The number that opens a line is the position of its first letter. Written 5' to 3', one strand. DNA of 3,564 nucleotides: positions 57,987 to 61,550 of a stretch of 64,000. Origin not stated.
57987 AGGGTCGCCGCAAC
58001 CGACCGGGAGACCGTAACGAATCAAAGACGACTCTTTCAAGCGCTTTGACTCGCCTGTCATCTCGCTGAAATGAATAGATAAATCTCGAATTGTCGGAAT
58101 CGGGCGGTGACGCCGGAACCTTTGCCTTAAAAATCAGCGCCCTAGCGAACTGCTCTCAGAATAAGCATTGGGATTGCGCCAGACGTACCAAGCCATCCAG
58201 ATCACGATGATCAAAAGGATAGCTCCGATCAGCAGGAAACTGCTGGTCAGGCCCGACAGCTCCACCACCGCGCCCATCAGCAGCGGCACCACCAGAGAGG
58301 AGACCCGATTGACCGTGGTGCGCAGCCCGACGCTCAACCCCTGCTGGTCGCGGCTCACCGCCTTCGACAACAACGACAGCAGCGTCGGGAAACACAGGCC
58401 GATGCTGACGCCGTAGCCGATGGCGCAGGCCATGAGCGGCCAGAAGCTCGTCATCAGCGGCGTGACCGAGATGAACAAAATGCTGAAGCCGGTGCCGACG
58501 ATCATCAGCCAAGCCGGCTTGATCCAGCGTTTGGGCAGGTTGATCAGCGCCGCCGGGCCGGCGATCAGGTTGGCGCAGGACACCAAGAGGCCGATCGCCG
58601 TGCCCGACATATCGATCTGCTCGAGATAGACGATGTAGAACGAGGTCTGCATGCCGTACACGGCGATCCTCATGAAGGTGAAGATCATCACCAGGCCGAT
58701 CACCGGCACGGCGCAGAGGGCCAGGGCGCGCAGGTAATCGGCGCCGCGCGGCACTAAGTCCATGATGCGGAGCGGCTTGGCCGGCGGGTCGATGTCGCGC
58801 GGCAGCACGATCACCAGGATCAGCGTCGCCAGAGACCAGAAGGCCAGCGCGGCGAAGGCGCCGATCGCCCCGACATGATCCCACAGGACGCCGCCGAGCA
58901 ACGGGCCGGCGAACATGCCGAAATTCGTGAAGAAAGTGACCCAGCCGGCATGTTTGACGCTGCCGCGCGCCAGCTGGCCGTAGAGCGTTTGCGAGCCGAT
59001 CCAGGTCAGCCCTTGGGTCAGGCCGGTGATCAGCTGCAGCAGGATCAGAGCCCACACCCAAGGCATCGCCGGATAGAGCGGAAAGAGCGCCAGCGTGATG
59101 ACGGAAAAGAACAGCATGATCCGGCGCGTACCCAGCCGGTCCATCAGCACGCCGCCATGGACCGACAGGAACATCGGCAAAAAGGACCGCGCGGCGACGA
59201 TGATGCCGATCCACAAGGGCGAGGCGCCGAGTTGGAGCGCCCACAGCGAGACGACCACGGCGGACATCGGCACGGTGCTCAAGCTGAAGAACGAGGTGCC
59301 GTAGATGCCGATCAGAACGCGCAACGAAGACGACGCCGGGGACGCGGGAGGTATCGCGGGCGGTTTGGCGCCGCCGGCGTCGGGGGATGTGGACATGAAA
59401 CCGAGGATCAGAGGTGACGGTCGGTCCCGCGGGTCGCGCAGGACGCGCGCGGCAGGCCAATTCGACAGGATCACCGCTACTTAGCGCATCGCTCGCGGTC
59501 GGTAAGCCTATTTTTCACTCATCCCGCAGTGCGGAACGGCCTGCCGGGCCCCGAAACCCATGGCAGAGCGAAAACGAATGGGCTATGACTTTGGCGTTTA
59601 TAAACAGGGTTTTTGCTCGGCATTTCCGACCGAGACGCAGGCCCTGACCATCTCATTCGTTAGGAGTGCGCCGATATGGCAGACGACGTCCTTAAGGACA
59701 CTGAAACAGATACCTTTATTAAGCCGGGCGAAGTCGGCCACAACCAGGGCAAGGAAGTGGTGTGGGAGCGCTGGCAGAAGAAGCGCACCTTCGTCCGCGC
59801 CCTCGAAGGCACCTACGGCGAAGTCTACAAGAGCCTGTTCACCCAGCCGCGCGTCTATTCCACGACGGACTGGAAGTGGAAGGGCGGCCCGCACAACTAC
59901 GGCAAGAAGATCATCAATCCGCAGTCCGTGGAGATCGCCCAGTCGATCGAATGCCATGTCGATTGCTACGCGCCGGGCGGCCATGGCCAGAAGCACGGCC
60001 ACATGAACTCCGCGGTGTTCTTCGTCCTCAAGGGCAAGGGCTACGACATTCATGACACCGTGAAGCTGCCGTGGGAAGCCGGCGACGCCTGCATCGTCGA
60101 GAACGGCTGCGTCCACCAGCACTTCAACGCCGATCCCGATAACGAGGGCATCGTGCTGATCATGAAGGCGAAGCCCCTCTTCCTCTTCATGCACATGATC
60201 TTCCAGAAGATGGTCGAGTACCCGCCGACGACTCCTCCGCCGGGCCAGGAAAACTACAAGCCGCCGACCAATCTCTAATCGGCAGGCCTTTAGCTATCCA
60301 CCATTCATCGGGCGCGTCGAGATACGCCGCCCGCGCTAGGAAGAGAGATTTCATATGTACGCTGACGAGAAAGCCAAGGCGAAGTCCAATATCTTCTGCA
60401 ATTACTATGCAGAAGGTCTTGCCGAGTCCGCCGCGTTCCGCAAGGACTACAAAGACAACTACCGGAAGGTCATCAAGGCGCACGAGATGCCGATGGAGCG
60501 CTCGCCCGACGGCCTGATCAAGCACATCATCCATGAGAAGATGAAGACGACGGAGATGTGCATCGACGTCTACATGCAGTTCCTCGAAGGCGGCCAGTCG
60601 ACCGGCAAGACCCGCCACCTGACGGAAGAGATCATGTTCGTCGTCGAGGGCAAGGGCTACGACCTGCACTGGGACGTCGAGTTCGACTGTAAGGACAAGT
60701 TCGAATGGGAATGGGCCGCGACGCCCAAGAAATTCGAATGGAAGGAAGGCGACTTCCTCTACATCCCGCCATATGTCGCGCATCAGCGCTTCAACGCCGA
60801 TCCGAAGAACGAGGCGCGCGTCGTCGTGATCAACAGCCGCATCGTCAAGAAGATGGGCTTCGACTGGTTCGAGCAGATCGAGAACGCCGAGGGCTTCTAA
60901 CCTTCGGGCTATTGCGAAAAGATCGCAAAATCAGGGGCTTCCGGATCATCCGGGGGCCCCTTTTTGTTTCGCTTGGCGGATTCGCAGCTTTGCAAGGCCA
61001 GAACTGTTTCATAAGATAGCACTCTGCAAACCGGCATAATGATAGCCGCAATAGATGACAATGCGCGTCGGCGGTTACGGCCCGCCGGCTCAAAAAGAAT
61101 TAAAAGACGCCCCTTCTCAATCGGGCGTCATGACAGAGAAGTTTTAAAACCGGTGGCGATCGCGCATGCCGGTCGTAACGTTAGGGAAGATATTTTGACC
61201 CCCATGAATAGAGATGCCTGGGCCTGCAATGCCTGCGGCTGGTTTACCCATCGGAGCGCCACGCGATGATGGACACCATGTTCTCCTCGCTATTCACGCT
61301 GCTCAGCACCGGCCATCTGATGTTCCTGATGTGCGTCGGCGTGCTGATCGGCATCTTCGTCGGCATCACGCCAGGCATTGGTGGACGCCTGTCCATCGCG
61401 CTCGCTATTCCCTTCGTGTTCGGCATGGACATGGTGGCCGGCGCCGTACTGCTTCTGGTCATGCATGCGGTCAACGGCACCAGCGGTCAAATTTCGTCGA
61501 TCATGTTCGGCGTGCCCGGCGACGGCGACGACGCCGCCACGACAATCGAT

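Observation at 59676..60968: Isolated tandem pair of paralogous cupin genes with lower GC and its own terminator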

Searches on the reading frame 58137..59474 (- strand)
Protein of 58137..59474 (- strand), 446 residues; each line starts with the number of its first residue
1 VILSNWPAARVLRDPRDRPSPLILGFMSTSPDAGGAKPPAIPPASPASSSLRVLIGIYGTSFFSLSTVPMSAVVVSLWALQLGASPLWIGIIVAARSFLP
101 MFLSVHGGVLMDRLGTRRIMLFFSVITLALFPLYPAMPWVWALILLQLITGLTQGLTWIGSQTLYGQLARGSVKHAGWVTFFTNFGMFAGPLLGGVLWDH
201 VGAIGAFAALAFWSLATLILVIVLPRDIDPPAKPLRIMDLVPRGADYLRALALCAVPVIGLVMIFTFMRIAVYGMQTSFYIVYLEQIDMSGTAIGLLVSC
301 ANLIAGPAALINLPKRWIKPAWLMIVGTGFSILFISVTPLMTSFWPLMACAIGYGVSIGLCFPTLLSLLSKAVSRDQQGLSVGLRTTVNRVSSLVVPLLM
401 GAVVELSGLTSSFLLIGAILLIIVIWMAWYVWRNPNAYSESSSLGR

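Call 17: search_protein_families(library=pfam, proteins=[window:58137-59474:-], max_evalue=0.001)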
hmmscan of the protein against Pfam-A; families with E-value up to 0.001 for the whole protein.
window:58137-59474:- (446 aa): 3 families
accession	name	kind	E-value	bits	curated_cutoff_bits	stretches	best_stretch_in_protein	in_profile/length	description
PF07690.21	MFS_1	-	3.5e-30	105.5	33.4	2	62-309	6-255/347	Major Facilitator Superfamily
PF12832.13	MFS_1_like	-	5.3e-10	39.3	25.2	1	76-208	236-372/373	MFS_1 like family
PF05977.19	MFS_3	-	2.7e-06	26.6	27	1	70-230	28-195/524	Transmembrane secretion effector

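Call 38: search_protein_families(library=ncbifam, proteins=[window:58137-59474:-], max_evalue=0.01)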
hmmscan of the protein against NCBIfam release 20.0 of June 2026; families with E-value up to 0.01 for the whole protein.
window:58137-59474:- (446 aa): 14 families
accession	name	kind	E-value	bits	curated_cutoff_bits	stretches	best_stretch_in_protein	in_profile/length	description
NF012193.0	tet_MFS_A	exception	6.5e-13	48.4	840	1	90-410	45-364/394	tetracycline efflux MFS transporter Tet(A)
NF012174.0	tet_MFS_A_B_C_D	equivalog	8.4e-11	41.3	475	1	88-425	41-379/382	Tet(A)/Tet(B)/Tet(C) family tetracycline efflux MFS transporter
TIGR00900.1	2A0121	subfamily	1.5e-10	41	319.6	1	60-395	7-351/364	H+ Antiporter protein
NF007792.0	PRK10489.1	equivalog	4.1e-10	39.2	324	1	61-429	26-397/419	enterobactin transporter EntS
NF049980.1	SfMCT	equivalog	7.1e-07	28.2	320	1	319-441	65-187/378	L-lactate MFS transporter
TIGR00880.1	2_A_01_02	superfamily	1.8e-06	28.1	131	1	90-225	1-138/141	multidrug resistance protein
NF003477.0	PRK05122.1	subfamily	8.1e-05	21.4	374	1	48-437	13-396/404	MFS transporter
NF047574.1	opine_export_Sa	equivalog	0.00032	19.9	235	1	57-429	11-385/388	staphylopine family metallophore export MFS transporter CntE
NF045486.1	tet_MFS_30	exception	0.00033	20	730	1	88-404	42-357/392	tetracycline efflux MFS transporter Tet(30)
TIGR00892.1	2A0113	subfamily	0.00055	18.8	586.1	1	296-429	280-419/455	monocarboxylate transporter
NF012177.1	tet_MFS_42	exception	0.00081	18.7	850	1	81-426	30-381/411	tetracycline efflux MFS transporter Tet(42)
TIGR00881.1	2A0104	subfamily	0.0043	16.1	407.75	0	89-197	32-139/379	phosphoglycerate transporter protein PgtP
TIGR00893.1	2A0114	subfamily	0.0047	15.9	395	0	262-429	220-396/399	D-galactonate transporter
NF008586.0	PRK11551.1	equivalog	0.0056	15.7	410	0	85-155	48-118/406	3-(3-hydroxy-phenyl)propionate transporter MhpT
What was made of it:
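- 58134..59474 (-): Divergently transcribed MFS transporter (EntS/Tet-like). A variable neighbour and probably not part of the unit. Calls 17, 38.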

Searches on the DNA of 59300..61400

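Call 55: search_rna_families(source=window, start=59300, end=61400, threshold=evalue, max_evalue=1)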
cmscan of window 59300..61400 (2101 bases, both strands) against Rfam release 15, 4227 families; matches with E-value up to 1: 1.
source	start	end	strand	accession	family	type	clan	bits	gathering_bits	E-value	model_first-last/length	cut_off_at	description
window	60903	60969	+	RF02353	BjrC68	Gene; sRNA;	-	16.4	39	0.46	1-82/82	no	Bradyrhizobiaceae sRNA BjrC68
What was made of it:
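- Tried and rejected: The only hit is a sub-threshold sRNA match that overlaps the terminator (16 bits against a gathering score of 39; call 55).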
